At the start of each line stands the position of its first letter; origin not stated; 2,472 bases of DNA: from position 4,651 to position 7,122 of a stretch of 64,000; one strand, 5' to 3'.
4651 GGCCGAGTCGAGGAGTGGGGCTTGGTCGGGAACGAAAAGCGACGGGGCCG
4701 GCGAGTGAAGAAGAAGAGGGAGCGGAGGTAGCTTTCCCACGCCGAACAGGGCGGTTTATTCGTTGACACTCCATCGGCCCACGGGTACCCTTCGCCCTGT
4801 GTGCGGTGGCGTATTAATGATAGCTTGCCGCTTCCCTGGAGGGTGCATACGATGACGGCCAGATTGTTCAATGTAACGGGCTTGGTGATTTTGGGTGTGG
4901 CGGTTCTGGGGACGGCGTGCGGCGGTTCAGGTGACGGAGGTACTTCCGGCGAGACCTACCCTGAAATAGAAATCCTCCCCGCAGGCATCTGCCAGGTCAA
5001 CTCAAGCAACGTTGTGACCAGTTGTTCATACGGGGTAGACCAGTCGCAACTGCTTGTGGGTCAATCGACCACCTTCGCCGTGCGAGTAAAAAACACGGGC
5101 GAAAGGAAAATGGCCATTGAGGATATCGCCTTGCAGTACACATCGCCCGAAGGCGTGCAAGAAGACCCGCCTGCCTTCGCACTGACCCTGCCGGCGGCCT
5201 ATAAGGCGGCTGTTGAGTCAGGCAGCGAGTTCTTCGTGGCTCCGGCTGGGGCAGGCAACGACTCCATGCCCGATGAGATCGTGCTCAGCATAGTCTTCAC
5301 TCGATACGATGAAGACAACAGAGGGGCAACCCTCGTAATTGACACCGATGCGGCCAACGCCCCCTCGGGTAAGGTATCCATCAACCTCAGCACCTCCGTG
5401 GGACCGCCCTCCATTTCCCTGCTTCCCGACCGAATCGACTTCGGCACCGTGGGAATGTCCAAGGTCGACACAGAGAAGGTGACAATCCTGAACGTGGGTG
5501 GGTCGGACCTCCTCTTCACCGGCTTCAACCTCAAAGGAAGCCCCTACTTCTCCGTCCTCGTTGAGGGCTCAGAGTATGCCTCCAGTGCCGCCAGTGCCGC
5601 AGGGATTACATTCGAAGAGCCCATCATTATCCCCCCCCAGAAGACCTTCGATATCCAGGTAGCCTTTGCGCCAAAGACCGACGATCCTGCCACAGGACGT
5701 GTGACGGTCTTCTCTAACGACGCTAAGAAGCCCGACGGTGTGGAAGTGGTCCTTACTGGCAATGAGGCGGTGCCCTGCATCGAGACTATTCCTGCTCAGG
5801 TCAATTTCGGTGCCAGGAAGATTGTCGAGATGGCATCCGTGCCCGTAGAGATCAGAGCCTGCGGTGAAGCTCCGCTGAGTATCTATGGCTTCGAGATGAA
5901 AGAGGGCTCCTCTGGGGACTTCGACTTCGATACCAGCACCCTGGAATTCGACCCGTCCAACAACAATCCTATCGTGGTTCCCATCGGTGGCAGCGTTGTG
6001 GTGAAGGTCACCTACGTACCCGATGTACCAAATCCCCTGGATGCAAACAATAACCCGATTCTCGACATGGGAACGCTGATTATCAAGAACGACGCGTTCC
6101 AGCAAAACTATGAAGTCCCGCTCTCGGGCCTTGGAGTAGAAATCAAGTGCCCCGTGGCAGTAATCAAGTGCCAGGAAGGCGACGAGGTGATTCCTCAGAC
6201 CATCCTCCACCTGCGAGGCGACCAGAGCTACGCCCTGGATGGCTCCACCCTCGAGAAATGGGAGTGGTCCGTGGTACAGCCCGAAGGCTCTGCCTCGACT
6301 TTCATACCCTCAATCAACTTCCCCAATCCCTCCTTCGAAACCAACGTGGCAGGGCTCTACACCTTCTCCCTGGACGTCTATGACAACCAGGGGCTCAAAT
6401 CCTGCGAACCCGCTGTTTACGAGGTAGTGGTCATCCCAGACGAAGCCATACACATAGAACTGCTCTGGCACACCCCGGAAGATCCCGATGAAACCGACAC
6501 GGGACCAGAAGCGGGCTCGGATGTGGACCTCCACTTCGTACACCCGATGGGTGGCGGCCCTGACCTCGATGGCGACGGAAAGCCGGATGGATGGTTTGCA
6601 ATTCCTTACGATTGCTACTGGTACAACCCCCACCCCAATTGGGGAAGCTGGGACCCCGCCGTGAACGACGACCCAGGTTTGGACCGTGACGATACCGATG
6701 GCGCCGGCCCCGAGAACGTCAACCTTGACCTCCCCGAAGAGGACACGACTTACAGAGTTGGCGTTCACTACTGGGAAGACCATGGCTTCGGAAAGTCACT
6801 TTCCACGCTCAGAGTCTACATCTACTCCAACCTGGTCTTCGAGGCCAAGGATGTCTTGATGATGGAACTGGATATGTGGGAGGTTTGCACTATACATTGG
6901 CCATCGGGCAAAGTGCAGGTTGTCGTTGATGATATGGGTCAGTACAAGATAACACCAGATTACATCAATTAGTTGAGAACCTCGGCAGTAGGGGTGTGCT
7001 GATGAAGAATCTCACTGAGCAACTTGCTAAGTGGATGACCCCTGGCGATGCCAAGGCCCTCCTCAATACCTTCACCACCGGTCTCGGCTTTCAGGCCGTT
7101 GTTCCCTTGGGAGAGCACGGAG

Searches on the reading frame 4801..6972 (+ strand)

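Call 79: search_protein_families(library=pfam, proteins=[window:4801-6972:+], max_evalue=0.00001)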
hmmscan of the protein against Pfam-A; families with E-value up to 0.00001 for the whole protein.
window:4801-6972:+ (723 aa): 2 families
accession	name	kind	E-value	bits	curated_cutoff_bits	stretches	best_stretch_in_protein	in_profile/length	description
PF22544.2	HYDIN_VesB_CFA65-like_Ig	-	5.3e-09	36.7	25.5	0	203-311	1-90/100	HYDIN/CFA65/VesB-like, Ig-like domain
PF22073.2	Cep192_D4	-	1.8e-07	31.8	35.5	0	205-307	4-96/112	Cep192 domain 4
